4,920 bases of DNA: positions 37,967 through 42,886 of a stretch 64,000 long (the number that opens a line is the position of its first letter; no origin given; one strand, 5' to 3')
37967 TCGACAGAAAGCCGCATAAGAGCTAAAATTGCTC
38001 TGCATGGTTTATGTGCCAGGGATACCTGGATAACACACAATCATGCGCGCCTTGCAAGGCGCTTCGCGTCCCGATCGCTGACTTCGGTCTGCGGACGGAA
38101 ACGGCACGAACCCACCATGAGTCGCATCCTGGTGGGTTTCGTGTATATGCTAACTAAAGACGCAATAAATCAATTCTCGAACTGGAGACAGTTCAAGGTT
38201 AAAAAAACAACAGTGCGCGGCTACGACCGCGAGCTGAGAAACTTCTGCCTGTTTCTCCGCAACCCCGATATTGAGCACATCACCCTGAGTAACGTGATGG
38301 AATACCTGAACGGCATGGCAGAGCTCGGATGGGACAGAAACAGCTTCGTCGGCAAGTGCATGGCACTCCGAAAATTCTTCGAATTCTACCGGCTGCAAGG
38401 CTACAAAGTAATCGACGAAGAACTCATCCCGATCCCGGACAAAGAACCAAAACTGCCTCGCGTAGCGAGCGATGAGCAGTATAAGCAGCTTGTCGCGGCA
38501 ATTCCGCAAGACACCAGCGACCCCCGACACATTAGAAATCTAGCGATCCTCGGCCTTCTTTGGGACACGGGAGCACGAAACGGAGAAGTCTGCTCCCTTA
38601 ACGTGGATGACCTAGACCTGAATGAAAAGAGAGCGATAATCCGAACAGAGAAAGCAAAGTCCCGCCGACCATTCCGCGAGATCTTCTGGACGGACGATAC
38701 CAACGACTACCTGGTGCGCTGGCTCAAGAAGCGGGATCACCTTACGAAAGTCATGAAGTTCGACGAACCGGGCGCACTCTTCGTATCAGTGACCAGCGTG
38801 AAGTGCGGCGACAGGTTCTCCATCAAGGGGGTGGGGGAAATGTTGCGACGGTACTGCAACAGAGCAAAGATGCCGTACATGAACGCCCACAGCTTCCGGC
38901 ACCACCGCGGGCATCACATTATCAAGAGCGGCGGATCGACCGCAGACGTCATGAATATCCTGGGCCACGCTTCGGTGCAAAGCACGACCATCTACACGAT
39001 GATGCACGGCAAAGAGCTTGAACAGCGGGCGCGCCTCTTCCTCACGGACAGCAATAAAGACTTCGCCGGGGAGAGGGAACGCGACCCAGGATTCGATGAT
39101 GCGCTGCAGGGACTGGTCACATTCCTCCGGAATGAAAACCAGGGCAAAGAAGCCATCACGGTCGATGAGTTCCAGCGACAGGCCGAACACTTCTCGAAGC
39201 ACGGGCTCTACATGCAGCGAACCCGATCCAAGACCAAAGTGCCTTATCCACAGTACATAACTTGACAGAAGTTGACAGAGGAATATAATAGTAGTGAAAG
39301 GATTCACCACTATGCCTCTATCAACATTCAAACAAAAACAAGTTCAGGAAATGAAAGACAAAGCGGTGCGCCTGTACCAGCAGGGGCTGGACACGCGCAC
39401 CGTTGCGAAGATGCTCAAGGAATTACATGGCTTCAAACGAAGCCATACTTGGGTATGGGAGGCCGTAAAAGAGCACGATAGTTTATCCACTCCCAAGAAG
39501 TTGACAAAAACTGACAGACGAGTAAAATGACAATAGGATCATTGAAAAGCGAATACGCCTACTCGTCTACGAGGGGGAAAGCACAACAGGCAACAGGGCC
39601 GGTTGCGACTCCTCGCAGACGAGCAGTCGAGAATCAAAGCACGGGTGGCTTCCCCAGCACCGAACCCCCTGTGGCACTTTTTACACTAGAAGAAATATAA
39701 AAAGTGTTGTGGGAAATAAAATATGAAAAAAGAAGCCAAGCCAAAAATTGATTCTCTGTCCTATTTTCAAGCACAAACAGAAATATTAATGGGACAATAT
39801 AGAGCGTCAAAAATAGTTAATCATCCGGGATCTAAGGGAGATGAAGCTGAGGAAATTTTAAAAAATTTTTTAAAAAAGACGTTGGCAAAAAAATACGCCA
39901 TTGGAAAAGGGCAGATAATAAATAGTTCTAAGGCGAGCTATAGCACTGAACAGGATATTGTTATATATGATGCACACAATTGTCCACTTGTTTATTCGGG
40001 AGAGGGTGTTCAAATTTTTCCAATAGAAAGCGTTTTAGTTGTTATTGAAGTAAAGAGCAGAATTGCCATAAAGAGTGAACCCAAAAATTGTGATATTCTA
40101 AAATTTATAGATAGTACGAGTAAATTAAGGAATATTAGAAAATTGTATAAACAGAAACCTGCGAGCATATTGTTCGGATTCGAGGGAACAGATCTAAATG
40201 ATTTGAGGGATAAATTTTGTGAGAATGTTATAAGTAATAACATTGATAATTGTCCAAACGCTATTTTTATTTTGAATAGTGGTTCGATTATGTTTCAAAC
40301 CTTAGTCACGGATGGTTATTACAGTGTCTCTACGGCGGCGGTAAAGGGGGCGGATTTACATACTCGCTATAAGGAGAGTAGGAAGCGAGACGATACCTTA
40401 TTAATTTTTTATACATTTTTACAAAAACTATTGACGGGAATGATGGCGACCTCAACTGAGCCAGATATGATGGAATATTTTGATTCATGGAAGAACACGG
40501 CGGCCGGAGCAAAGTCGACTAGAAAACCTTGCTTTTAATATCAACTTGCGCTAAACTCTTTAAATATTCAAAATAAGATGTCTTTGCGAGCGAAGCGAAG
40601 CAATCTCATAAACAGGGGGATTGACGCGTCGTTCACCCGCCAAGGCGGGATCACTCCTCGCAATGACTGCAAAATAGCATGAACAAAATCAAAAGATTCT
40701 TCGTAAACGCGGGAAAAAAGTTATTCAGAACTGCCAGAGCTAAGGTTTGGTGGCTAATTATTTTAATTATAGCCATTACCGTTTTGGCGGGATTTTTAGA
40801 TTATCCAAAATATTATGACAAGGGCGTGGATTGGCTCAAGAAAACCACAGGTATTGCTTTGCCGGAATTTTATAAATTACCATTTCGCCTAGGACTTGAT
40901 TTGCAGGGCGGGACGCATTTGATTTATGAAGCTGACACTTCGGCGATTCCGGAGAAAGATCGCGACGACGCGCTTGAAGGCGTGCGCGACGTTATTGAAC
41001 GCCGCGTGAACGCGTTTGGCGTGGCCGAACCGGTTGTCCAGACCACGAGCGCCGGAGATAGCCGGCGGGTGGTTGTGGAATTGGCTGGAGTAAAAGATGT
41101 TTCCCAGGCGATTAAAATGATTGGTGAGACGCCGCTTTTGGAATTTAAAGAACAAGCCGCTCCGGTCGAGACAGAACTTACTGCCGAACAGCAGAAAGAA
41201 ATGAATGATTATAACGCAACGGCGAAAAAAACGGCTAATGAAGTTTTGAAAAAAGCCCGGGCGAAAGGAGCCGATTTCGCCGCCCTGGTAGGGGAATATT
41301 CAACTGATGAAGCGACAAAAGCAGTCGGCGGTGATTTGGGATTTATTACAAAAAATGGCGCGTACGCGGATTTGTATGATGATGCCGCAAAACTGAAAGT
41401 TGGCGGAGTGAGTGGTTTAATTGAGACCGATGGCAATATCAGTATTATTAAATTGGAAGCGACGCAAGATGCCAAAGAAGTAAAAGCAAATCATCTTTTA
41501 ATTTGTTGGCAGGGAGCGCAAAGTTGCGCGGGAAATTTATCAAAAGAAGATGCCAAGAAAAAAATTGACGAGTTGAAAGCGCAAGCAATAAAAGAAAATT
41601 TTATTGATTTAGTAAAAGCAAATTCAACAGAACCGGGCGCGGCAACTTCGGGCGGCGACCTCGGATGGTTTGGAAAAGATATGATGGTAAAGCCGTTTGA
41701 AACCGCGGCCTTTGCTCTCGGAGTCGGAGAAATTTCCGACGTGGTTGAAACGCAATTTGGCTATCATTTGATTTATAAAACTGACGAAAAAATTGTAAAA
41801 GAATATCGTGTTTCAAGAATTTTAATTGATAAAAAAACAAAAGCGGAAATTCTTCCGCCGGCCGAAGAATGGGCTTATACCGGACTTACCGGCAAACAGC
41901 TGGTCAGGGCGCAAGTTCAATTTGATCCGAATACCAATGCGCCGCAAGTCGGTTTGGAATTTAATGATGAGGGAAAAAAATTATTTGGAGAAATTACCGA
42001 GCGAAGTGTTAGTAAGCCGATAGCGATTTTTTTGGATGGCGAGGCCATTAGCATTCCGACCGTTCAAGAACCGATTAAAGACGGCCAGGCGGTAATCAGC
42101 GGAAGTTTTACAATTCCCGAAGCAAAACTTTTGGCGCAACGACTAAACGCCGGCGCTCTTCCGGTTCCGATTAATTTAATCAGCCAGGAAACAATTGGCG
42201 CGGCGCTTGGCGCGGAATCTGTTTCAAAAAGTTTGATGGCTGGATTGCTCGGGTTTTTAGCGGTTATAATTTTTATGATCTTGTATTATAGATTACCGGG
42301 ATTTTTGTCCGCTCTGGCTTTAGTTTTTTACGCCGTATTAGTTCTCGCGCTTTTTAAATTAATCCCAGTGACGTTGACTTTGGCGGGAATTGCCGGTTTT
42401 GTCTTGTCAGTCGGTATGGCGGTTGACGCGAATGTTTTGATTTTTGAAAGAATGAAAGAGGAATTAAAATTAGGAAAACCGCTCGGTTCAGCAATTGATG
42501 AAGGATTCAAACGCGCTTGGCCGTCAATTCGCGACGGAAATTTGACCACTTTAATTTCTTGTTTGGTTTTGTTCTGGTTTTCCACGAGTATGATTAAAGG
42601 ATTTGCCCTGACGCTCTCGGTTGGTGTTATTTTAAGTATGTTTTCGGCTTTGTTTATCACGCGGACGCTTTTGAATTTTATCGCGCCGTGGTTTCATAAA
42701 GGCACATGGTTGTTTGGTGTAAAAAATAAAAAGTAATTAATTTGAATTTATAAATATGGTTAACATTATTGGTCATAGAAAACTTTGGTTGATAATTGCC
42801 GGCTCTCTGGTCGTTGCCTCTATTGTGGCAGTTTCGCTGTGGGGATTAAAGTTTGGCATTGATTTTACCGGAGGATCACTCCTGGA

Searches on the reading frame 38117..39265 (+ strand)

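Call 37: search_protein_families(library=pfam, proteins=[window:38117-39265:+], max_evalue=0.01)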
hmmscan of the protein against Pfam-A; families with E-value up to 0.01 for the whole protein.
window:38117-39265:+ (382 aa): 2 families
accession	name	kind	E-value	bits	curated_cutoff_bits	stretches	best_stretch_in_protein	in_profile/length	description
PF00589.27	Phage_integrase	-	5.4e-27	95.1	27.1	1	119-295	5-167/172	Phage integrase family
PF02899.23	Phage_int_SAM_1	-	1.5e-06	28.8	22.3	1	30-92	16-80/83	Phage integrase, N-terminal SAM-like domain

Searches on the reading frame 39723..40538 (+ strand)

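Call 37: search_protein_families(library=pfam, proteins=[window:39723-40538:+], max_evalue=0.01)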
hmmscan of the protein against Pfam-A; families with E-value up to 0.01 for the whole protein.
window:39723-40538:+ (271 aa): 1 family
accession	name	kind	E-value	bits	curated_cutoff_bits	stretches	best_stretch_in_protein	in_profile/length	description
PF20247.3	DUF6602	-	8.8e-24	83.9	27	1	28-124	3-96/104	Domain of unknown function (DUF6602)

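Call 42: search_protein_families(library=phrogs, proteins=[window:39723-40538:+], max_evalue=0.001)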
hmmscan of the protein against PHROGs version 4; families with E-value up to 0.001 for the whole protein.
window:39723-40538:+ (271 aa): 1 family
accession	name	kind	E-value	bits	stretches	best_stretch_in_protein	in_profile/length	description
phrog_32765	-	unknown function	0.00017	22.1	1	31-115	45-125/311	-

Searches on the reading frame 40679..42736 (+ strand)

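Call 37: search_protein_families(library=pfam, proteins=[window:40679-42736:+], max_evalue=0.01)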
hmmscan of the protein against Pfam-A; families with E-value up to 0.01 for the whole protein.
window:40679-42736:+ (685 aa): 8 families
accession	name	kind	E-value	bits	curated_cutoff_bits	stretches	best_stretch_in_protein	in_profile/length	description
PF13616.12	Rotamase_3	-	9e-41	139.5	22.5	2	255-370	2-115/116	PPIC-type PPIASE domain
PF00639.27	Rotamase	-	5.7e-36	123.8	21.7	2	279-368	8-96/97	PPIC-type PPIASE domain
PF22599.2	SecDF_P1_head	-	2.2e-29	102.1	27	1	402-496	20-114/114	SecDF, P1 head subdomain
PF02355.23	SecD_SecF_C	-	2.3e-18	66.7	20.5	1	499-668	14-186/189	Protein export membrane protein SecD/SecF, C-terminal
PF21760.3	SecD_1st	-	1.9e-17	62.9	27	1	101-159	3-58/60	Protein translocase subunit SecDF, P1 domain, N-terminal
PF13145.12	Rotamase_2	-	2.4e-13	51.4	27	2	290-369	33-107/121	PPIC-type PPIASE domain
PF03176.21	MMPL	-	6.9e-09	35.5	20.5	1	546-671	181-305/333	MMPL family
PF07549.19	Sec_GG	-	1e-05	25.3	20.3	1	67-89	6-28/28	SecD/SecF GG Motif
